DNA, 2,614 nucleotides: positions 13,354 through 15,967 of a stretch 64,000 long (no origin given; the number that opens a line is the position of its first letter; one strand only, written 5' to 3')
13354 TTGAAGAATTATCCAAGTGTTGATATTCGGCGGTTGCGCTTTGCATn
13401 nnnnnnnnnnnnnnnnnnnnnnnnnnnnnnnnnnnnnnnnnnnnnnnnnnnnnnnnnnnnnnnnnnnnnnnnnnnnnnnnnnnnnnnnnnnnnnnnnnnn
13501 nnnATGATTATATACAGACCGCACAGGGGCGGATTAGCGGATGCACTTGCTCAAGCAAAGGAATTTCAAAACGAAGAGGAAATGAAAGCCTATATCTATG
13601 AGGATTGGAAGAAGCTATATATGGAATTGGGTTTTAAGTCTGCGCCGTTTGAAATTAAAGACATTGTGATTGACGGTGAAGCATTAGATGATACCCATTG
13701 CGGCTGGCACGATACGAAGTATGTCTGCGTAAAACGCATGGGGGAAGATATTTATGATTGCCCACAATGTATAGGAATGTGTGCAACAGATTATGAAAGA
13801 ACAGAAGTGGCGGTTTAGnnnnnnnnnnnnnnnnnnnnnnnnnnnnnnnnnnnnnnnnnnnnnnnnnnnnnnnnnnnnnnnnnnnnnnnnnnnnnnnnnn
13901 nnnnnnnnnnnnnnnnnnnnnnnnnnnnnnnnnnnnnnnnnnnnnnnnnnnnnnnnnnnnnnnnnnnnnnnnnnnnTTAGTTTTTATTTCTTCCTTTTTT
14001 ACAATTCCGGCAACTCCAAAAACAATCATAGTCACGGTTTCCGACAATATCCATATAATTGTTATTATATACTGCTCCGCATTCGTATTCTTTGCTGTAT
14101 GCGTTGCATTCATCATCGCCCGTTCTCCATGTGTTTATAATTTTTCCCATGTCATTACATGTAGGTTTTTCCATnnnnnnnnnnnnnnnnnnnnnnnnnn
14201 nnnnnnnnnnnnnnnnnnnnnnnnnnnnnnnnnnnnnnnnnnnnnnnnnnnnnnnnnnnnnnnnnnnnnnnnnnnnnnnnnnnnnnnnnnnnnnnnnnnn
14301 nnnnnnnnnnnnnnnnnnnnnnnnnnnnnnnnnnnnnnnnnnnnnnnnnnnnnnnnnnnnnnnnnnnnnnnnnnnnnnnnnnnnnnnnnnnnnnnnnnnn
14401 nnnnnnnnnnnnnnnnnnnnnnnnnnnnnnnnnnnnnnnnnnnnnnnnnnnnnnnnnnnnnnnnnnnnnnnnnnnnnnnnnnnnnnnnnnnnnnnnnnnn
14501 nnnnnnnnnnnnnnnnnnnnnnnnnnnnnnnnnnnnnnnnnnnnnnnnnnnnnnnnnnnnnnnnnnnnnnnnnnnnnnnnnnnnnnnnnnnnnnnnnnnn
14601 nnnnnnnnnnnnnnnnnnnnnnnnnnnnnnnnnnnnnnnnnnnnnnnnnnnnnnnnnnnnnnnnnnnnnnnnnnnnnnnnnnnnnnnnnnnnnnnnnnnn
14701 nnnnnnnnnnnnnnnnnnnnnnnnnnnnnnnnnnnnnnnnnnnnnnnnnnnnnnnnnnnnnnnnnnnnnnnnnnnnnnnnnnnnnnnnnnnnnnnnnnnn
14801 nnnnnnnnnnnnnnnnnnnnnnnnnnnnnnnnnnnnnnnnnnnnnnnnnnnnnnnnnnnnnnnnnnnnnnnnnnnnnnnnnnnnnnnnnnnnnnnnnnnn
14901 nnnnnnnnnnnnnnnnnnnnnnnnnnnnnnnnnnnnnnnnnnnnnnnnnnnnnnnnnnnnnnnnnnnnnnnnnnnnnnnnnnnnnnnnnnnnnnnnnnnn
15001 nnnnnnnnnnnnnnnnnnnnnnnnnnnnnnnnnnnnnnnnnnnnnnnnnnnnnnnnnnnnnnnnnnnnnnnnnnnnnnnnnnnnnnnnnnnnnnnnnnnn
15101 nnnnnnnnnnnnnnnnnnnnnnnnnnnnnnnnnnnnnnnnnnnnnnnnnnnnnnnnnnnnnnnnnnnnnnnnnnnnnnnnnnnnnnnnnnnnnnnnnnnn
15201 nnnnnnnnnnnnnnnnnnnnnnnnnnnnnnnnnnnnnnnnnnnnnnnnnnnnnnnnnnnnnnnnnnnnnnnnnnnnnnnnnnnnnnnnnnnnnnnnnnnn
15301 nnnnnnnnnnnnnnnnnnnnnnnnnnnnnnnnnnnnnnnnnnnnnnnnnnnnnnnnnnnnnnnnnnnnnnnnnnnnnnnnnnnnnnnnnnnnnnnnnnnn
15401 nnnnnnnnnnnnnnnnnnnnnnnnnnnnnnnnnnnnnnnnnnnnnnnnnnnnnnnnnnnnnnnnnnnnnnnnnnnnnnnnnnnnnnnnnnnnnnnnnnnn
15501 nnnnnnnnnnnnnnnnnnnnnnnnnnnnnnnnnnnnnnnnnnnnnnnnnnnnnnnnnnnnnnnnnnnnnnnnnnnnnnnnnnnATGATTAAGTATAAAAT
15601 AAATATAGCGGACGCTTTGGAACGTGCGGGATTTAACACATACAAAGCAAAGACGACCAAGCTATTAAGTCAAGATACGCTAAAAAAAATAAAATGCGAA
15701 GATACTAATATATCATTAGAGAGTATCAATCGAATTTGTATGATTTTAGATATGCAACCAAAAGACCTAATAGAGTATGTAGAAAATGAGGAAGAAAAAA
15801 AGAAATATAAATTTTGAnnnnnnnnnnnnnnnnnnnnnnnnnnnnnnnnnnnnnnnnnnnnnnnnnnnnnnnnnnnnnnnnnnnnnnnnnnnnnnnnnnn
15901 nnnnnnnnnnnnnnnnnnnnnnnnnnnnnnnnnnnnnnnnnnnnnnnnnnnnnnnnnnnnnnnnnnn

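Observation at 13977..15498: Opposite-strand, GC-richer islet encoding a nucleotidyltransferase fused to an Rx4H (HEPN-like) domain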

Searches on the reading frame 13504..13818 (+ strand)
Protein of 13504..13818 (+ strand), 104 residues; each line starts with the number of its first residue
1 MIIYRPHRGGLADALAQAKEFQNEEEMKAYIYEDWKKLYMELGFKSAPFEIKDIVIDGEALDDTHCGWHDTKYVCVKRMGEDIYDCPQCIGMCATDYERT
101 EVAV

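Call 3: search_protein_families(library=pfam, proteins=[window:13504-13818:+], max_evalue=1)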
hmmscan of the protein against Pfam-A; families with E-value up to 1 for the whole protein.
window:13504-13818:+ (104 aa): 0 families

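Call 4: search_protein_families(library=phrogs, proteins=[window:13504-13818:+], max_evalue=0.1)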
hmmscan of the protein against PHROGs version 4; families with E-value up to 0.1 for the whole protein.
window:13504-13818:+ (104 aa): 1 family
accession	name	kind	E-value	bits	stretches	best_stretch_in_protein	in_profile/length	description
phrog_8785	-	unknown function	0.011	17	1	5-63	4-55/80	-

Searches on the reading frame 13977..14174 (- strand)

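Call 3: search_protein_families(library=pfam, proteins=[window:13977-14174:-], max_evalue=1)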
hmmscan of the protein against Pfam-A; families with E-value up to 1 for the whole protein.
window:13977-14174:- (65 aa): 1 family
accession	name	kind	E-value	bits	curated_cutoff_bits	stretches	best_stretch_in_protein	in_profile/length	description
PF17564.7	DUF5470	-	0.11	13.1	25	1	25-52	39-66/73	Family of unknown function (DUF5470)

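Call 4: search_protein_families(library=phrogs, proteins=[window:13977-14174:-], max_evalue=0.1)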
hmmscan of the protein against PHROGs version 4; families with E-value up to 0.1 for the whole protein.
window:13977-14174:- (65 aa): 0 families

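Call 5: search_protein_families(library=padloc, proteins=[window:13977-14174:-], max_evalue=1)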
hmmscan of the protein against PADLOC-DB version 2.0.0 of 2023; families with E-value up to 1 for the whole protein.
window:13977-14174:- (65 aa): 0 families

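Call 6: search_protein_families(library=ncbifam, proteins=[window:13977-14174:-], max_evalue=1)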
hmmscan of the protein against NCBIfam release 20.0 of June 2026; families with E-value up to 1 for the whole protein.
window:13977-14174:- (65 aa): 0 families

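Call 92: search_protein_families(library=phrogs, proteins=[window:13977-14174:-], max_evalue=0.001)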
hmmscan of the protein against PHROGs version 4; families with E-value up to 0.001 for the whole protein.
window:13977-14174:- (65 aa): 0 families

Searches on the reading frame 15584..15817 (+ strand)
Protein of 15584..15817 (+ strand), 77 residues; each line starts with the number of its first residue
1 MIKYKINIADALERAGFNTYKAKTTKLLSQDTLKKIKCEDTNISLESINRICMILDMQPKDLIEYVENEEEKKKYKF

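Call 3: search_protein_families(library=pfam, proteins=[window:15584-15817:+], max_evalue=1)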
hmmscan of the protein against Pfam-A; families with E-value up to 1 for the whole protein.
window:15584-15817:+ (77 aa): 1 family
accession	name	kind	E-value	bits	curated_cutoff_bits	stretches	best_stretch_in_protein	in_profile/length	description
PF13443.12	HTH_26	-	7.5e-08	32.9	22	1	28-67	22-62/63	Cro/C1-type HTH DNA-binding domain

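Call 4: search_protein_families(library=phrogs, proteins=[window:15584-15817:+], max_evalue=0.1)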
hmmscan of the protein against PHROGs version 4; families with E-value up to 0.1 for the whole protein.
window:15584-15817:+ (77 aa): 4 families
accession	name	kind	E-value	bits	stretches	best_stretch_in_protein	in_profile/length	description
phrog_3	-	transcription regulation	0.00043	21.2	1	3-73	88-156/430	transcriptional repressor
phrog_4583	-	transcription regulation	0.0071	17.3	1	7-72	14-79/81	transcriptional repressor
phrog_2967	-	transcription regulation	0.011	16.3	1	22-70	30-77/225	transcriptional regulator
phrog_18030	-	unknown function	0.029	15.8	1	5-75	8-78/122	-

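Call 5: search_protein_families(library=padloc, proteins=[window:15584-15817:+], max_evalue=1)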
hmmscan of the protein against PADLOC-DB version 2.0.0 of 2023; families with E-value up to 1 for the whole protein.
window:15584-15817:+ (77 aa): 3 families
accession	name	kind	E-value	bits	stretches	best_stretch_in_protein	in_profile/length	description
PDLC03665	Control_protein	-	0.00039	18.6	1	37-67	43-73/77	control protein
PDLC02926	HTH_VI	-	0.0088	14.3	1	28-74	26-72/92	-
PDLC03475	REase_II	-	0.026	11.6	1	2-73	196-264/336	Type II restriction enzyme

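Call 6: search_protein_families(library=ncbifam, proteins=[window:15584-15817:+], max_evalue=1)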
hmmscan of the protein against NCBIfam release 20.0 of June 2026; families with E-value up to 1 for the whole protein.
window:15584-15817:+ (77 aa): 2 families
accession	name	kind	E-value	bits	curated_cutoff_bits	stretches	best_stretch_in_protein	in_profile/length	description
NF051891.1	TransRegFurHelico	equivalog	0.006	16.5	200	1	23-76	39-90/148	ferric iron uptake transcriptional regulator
TIGR00554.2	panK_bact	equivalog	0.05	12.9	235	1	11-56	7-52/310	type I pantothenate kinase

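Call 83: find_related_loci(query=window:15584-15817:+, collection=viral_contigs, flank=4000)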
Query window:15584-15817:+ (77 aa) in viral_contigs; peptide patterns used: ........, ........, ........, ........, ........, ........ (x = any residue, [..] = any of these).
116 stretches matched a pattern; 98 encode a relative of the query (tblastn E <= 1e-3); the best 80 are kept; 80 distinct loci.
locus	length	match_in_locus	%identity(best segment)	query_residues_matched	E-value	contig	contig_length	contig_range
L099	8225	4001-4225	93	1-75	1e-42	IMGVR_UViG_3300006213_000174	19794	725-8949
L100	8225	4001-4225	93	1-75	1e-42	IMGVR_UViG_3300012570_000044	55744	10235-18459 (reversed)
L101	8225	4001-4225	93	1-75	1e-42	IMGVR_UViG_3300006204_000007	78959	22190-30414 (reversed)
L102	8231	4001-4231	84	1-77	1e-40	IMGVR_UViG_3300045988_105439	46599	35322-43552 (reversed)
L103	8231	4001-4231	84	1-77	1e-40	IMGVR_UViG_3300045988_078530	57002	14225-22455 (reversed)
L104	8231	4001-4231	84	1-77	1e-40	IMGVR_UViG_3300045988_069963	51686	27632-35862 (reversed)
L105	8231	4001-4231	84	1-77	2e-40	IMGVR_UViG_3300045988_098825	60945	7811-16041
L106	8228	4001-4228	86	1-76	4e-40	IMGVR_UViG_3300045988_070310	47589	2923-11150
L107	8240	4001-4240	76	1-77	7e-35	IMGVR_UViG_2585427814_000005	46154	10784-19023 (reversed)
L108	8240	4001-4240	76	1-77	4e-33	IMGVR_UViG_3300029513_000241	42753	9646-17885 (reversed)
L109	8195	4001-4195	83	1-65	5e-33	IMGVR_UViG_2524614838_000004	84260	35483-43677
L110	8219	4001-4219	70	1-73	4e-32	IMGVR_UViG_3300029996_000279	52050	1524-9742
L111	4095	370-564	82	1-65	1e-31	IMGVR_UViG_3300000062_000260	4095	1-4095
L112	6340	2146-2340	82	1-65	1e-31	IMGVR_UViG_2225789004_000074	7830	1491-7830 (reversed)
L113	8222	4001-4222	70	1-74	1e-31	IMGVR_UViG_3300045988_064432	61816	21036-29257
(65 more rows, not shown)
